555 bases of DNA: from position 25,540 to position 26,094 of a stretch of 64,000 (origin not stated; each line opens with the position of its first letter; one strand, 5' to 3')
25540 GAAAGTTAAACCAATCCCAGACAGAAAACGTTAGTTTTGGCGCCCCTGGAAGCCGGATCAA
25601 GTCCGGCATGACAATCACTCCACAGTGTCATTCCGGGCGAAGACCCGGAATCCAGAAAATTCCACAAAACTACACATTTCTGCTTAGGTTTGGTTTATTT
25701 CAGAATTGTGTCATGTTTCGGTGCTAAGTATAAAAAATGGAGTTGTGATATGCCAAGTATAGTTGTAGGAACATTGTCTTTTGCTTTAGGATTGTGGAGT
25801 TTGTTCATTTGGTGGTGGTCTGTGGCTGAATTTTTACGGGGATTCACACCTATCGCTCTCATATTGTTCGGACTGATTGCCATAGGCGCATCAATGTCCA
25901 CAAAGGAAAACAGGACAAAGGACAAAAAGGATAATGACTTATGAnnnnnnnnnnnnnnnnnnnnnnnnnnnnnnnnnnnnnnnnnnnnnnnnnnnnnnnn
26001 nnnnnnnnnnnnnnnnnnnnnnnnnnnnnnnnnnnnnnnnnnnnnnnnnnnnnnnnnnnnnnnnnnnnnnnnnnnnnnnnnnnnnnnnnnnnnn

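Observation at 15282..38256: Two non-identical mam gene sets side by side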

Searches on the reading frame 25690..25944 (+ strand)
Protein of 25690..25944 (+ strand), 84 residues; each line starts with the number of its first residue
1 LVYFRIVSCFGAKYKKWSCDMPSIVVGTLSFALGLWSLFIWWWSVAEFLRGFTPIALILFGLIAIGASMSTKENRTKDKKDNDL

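Call 5: search_protein_families(library=pfam, proteins=[window:25690-25944:+], max_evalue=0.01)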
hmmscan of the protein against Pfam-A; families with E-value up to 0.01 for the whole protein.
window:25690-25944:+ (84 aa): 0 families

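Call 44: search_protein_families(library=ncbifam, proteins=[window:25690-25944:+], max_evalue=0.001)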
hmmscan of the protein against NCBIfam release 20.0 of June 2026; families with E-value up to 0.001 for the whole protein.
window:25690-25944:+ (84 aa): 1 family
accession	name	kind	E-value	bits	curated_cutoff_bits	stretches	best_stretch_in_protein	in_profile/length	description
NF040963.1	MamI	equivalog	3.1e-20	71.8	80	1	21-81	1-62/69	magnetosome protein MamI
